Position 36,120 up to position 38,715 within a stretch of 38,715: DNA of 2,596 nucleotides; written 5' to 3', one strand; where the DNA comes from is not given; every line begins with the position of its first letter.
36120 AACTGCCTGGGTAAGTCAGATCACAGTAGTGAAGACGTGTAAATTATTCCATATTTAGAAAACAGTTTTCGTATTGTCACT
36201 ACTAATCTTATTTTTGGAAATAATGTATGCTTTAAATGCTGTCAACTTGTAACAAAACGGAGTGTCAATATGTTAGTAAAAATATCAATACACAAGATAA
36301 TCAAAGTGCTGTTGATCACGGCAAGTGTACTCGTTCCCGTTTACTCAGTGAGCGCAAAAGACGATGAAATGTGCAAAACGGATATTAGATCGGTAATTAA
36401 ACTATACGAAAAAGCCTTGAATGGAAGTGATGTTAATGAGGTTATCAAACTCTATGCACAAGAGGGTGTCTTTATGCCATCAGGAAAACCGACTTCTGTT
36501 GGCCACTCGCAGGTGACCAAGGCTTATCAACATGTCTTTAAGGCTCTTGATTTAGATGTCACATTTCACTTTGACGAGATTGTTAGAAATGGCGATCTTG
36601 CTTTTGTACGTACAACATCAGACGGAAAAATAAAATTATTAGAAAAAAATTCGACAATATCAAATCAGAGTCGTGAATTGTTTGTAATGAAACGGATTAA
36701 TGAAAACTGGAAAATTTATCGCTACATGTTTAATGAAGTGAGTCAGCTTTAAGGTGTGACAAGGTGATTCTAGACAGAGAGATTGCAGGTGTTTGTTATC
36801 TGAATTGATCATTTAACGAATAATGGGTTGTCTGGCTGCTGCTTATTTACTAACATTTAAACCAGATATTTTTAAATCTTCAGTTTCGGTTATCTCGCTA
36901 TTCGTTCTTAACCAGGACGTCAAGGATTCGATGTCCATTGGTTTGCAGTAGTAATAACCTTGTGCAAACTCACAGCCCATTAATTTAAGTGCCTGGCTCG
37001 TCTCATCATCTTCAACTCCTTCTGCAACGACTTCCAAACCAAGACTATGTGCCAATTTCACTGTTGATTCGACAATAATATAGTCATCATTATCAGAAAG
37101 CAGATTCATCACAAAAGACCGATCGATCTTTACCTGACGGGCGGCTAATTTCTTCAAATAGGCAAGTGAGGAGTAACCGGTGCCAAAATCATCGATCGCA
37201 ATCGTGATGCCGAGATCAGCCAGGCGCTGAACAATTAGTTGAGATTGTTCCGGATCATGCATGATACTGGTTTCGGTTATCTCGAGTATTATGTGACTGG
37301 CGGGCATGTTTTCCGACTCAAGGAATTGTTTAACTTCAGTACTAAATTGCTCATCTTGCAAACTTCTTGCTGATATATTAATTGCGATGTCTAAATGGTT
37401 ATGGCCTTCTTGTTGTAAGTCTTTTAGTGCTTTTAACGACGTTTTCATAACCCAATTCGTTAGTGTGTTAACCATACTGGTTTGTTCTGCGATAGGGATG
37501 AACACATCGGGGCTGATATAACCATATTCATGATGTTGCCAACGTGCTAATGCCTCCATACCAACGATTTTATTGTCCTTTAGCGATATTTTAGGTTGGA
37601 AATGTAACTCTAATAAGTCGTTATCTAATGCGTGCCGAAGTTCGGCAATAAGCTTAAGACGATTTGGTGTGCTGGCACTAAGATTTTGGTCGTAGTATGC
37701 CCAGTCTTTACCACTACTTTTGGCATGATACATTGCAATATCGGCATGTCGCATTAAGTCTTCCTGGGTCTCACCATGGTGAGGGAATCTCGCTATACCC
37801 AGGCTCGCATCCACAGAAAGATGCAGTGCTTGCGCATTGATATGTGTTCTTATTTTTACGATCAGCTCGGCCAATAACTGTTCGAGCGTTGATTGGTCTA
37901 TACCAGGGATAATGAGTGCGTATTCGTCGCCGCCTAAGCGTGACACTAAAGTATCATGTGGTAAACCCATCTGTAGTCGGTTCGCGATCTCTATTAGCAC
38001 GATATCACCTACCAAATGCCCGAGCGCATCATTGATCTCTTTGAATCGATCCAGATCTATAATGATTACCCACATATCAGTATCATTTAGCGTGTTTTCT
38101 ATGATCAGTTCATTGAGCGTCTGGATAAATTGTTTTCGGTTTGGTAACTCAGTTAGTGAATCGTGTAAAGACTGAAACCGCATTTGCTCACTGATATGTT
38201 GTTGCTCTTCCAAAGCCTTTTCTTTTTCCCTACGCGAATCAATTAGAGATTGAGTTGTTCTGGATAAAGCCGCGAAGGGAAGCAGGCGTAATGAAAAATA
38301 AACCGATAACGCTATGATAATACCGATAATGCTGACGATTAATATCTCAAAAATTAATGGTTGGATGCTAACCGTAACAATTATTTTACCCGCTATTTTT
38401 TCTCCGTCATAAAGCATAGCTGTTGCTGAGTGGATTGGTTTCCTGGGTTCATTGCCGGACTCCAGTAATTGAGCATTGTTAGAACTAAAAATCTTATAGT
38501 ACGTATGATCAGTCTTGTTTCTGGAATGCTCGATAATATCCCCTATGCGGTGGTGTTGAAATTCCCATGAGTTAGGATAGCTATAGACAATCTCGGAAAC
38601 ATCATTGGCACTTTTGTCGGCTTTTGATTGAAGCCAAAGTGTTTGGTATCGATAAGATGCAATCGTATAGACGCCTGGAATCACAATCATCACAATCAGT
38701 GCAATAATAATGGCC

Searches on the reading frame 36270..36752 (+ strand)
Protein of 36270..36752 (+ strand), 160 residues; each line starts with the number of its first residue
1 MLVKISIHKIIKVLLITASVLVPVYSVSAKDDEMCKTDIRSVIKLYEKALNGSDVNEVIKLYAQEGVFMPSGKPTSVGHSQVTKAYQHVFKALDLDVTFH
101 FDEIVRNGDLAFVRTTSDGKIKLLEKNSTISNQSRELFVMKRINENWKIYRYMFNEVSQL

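Call 9: search_protein_families(library=pfam, proteins=[window:36270-36752:+], max_evalue=0.001)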
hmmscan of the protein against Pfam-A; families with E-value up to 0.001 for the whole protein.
window:36270-36752:+ (160 aa): 4 families
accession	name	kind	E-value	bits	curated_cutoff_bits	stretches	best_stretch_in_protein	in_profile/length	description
PF14534.12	DUF4440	-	1.7e-09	38.5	25.2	1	39-149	1-107/107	Domain of unknown function (DUF4440)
PF12680.13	SnoaL_2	-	2.7e-08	34.8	27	1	44-123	3-77/102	SnoaL-like domain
PF07366.18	SnoaL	-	6.3e-05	23.2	28.4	1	42-121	3-81/126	SnoaL-like polyketide cyclase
PF13474.12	SnoaL_3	-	0.00015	22.5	22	1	39-152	1-114/121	SnoaL-like domain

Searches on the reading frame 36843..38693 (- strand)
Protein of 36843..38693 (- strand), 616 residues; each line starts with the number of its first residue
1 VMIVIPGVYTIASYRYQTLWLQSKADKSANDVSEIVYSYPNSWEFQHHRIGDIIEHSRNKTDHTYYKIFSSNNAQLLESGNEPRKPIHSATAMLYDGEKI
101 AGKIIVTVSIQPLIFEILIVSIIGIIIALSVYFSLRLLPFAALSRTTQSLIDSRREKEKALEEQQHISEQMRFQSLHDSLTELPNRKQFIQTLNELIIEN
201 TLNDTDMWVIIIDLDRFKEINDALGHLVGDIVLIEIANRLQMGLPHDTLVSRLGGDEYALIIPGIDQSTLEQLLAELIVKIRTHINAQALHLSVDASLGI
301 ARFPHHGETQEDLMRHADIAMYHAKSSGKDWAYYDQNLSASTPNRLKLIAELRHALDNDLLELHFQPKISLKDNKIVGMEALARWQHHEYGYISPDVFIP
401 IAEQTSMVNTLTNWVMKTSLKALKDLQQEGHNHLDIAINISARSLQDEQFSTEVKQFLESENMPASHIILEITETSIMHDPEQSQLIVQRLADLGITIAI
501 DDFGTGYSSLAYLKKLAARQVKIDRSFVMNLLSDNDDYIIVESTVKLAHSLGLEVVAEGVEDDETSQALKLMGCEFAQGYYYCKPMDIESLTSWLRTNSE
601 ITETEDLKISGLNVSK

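Call 9: search_protein_families(library=pfam, proteins=[window:36843-38693:-], max_evalue=0.001)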
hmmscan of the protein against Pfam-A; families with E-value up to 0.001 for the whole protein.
window:36843-38693:- (616 aa): 2 families
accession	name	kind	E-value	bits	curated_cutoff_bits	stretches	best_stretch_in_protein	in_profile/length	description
PF00563.25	EAL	-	1.5e-75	254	31.3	1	350-585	2-236/236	EAL domain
PF00990.26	GGDEF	-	1.6e-41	142.2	23.8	1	176-329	2-159/161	Diguanylate cyclase, GGDEF domain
